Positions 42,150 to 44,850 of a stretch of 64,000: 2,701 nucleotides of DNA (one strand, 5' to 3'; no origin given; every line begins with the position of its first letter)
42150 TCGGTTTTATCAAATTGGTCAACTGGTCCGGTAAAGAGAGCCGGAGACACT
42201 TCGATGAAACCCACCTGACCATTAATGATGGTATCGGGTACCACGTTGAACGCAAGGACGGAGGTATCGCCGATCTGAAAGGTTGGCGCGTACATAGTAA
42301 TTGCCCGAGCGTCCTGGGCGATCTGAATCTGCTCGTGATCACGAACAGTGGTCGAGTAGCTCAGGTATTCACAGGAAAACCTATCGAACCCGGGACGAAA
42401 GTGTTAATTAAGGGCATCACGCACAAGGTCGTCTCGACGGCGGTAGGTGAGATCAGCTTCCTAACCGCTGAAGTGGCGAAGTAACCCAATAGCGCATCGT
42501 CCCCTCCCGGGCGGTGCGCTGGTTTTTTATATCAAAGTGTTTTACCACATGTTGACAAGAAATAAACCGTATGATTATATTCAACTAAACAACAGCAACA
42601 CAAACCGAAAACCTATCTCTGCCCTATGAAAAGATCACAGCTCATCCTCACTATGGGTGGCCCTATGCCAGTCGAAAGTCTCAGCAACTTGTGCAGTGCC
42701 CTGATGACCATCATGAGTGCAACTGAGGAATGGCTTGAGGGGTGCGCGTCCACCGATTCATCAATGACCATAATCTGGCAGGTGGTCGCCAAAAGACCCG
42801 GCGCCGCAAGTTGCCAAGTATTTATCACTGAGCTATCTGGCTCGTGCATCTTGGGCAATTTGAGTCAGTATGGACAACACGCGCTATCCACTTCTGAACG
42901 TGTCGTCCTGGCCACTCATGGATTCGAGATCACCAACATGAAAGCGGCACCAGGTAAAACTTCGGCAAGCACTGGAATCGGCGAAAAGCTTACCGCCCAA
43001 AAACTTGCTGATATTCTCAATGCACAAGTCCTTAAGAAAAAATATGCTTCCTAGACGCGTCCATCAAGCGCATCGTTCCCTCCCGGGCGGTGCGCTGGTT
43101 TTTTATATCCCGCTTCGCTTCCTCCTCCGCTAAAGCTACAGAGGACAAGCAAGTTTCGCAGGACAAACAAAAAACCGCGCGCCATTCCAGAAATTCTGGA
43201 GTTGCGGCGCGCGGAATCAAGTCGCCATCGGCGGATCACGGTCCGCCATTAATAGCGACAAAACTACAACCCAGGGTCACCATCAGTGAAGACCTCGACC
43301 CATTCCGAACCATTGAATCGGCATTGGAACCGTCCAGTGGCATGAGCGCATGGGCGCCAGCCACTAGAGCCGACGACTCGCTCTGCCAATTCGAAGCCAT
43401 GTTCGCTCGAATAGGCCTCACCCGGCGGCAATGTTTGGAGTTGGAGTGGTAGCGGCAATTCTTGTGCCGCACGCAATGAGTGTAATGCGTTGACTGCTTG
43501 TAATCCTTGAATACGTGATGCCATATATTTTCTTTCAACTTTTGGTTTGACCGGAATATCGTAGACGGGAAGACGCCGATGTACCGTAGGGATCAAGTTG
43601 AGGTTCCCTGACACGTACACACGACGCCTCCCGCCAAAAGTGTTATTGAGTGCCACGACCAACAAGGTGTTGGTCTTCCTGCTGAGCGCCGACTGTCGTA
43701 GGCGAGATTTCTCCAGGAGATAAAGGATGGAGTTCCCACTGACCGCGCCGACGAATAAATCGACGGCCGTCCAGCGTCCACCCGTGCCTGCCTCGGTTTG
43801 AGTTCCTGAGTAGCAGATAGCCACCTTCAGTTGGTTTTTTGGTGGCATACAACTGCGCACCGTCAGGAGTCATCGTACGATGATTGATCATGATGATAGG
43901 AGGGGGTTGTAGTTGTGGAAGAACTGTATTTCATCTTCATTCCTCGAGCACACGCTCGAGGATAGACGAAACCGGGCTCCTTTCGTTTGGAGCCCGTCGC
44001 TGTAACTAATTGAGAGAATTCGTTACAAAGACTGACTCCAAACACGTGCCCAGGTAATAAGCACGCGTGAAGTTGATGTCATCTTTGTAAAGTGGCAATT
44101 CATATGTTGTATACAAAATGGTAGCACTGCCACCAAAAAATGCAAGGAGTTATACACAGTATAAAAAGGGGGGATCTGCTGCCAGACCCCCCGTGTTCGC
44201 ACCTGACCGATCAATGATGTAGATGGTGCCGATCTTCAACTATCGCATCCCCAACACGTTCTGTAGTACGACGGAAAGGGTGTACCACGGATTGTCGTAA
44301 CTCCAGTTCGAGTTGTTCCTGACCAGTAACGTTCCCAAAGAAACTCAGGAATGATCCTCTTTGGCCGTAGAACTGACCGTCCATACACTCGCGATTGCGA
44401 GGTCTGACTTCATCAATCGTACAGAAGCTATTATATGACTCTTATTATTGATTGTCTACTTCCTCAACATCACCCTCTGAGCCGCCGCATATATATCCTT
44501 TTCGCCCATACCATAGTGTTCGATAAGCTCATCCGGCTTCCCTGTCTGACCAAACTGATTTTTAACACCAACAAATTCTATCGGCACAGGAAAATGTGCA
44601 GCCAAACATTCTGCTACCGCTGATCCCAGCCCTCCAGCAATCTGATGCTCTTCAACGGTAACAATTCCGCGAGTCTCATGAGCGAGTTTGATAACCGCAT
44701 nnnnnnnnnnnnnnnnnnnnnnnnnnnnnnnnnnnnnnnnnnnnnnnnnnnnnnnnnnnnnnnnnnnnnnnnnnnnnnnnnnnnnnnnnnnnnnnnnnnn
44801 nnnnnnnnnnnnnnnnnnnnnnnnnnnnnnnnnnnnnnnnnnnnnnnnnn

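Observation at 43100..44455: About 1.3 kb GC-richer region without credible genes between a duplicated terminator and the tkt operon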

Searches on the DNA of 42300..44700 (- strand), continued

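Call 84: search_with_rna_model(model_id=R1, sources=[L096, L097, L098, L099, L100, L101, L090, L091, L092, L093, L094, L095], max_evalue=1)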
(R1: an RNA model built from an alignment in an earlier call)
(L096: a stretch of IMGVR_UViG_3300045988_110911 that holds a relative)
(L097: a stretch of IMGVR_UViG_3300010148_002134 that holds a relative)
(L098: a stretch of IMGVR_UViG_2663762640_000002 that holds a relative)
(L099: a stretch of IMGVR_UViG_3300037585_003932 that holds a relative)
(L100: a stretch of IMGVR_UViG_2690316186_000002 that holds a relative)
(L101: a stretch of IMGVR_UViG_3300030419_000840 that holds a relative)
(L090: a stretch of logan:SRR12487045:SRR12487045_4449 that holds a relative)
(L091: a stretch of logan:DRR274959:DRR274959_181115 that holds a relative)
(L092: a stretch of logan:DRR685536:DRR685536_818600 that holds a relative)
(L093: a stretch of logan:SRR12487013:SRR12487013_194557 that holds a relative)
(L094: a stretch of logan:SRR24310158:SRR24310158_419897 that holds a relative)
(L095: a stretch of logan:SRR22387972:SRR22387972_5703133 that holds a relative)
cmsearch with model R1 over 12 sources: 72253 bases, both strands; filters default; matches with E-value up to 1: 6.
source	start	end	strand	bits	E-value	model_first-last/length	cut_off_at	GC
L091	1006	1160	+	144.7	3e-30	1-162/162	no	0.43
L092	909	1063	+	144.7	3e-30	1-162/162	no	0.43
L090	1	110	+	101.2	1.5e-20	46-162/162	5'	0.46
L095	1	50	+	39.2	9.5e-07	112-162/162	5'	0.44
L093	1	46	+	36.8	3.2e-06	113-162/162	5'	0.61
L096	861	983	+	15.2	0.21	1-162/162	no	0.37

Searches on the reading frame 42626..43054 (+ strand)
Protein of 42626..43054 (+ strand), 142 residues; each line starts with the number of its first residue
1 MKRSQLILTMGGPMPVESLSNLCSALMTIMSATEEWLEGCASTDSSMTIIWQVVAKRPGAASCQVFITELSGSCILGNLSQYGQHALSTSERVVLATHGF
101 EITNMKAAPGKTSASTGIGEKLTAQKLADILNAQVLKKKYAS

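Call 7: search_protein_families(library=pfam, max_evalue=1, proteins=[window:42626-43054:+])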
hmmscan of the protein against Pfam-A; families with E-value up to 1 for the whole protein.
window:42626-43054:+ (142 aa): 0 families

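Call 8: search_protein_families(library=phrogs, max_evalue=1, proteins=[window:42626-43054:+])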
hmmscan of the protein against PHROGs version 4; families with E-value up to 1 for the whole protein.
window:42626-43054:+ (142 aa): 1 family
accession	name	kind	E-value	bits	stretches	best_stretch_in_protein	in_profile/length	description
phrog_8951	-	unknown function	0.36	11.8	1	35-65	56-86/93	-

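Call 92: search_protein_families(library=padloc, max_evalue=0.1, proteins=[window:42626-43051:+])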
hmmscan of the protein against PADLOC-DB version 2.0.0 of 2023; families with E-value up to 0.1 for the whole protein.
window:42626-43051:+ (142 aa): 0 families

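Call 99: find_homologous_proteins(query=window:42626-43051:+, max_evalue=0.001)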
Query window:42626-43051:+ (142 aa): 1 proteins with E <= 0.001 among 8 candidates.
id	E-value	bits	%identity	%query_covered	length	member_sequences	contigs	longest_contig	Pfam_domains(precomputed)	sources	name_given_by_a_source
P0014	1.9e-84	298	99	100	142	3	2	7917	-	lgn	-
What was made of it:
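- Tried and rejected: The 142-aa ORF finds only itself (call 99).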

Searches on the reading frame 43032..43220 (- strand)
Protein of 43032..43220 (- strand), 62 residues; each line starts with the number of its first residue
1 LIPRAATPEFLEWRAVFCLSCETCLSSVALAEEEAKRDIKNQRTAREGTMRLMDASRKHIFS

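Call 7: search_protein_families(library=pfam, max_evalue=1, proteins=[window:43032-43220:-])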
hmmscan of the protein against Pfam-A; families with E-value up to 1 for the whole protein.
window:43032-43220:- (62 aa): 0 families

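Call 8: search_protein_families(library=phrogs, max_evalue=1, proteins=[window:43032-43220:-])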
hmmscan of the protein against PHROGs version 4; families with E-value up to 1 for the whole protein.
window:43032-43220:- (62 aa): 0 families

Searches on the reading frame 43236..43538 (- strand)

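Call 7: search_protein_families(library=pfam, max_evalue=1, proteins=[window:43236-43538:-])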
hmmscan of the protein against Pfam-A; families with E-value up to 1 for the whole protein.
window:43236-43538:- (100 aa): 1 family
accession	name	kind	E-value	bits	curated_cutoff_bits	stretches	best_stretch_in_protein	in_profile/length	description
PF04352.18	ProQ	-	0.015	15.7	27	1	9-55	53-99/109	ProQ/FINO family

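Call 8: search_protein_families(library=phrogs, max_evalue=1, proteins=[window:43236-43538:-])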
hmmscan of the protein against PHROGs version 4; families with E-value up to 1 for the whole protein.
window:43236-43538:- (100 aa): 1 family
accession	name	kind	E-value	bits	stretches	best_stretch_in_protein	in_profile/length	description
phrog_3174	-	unknown function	0.24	12.6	1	17-75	68-127/130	-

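Call 92: search_protein_families(library=padloc, max_evalue=0.1, proteins=[window:43267-43524:-])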
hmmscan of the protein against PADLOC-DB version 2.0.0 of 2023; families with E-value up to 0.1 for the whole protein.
window:43267-43524:- (86 aa): 0 families

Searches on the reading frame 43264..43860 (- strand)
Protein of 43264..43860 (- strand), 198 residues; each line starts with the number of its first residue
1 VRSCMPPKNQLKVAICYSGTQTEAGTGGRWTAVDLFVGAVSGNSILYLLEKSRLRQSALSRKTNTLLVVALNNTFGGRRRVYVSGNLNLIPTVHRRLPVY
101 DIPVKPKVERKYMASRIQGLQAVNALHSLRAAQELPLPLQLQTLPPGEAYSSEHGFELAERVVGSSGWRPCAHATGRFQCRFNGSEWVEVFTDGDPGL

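Call 7: search_protein_families(library=pfam, max_evalue=1, proteins=[window:43264-43860:-])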
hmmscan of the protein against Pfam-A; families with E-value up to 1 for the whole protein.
window:43264-43860:- (198 aa): 0 families

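Call 8: search_protein_families(library=phrogs, max_evalue=1, proteins=[window:43264-43860:-])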
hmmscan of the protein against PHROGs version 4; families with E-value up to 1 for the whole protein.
window:43264-43860:- (198 aa): 1 family
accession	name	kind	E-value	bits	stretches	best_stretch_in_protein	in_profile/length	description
phrog_3167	-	unknown function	0.31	11.8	0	62-90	17-45/124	-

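Call 11: find_homologous_proteins(query=window:43264-43860:-, max_evalue=0.01)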
Query window:43264-43860:- (198 aa): 1 proteins with E <= 0.01 among 289 candidates.
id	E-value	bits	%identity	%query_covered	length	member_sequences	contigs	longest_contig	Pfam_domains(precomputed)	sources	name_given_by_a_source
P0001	2.4e-73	264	99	60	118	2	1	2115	-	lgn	-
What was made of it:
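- Checked: The 198-aa ORF has a single hit among 5.8 billion proteins, from the same organism (call 11).
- Tried and rejected: The 198-aa ORF finds one hit, from the same organism (call 11).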

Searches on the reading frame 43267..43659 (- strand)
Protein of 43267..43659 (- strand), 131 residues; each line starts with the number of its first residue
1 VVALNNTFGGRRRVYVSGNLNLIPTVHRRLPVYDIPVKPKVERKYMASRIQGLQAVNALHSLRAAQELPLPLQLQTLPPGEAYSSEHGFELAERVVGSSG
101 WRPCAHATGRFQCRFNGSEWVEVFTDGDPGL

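Call 42: search_protein_families(library=pfam, max_evalue=1, proteins=[window:43267-43659:-])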
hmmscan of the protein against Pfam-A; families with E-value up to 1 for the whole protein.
window:43267-43659:- (131 aa): 1 family
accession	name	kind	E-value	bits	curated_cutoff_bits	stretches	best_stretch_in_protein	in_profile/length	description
PF20112.4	DUF6502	-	0.1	11.9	27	1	11-67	171-224/268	Family of unknown function (DUF6502)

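Call 43: search_protein_families(library=ncbifam, max_evalue=1, proteins=[window:43267-43659:-])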
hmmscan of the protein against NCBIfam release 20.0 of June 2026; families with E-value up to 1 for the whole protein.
window:43267-43659:- (131 aa): 0 families

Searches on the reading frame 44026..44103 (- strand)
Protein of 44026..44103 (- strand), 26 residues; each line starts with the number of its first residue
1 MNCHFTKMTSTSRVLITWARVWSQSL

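Call 104: list_cluster_members(proteins=[window:44026-44103:-, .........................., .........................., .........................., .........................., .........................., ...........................])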
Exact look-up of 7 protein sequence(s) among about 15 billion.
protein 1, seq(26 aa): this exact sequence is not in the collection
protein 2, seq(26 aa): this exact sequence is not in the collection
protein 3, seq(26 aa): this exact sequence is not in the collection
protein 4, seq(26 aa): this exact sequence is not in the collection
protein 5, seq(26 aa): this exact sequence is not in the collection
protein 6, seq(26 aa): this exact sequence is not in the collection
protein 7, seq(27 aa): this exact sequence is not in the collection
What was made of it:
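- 44023..44103 (-): Leader ORF, 26 codons plus TAA: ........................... None of the peptides is in a collection of 15 billion predicted proteins (call 104).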
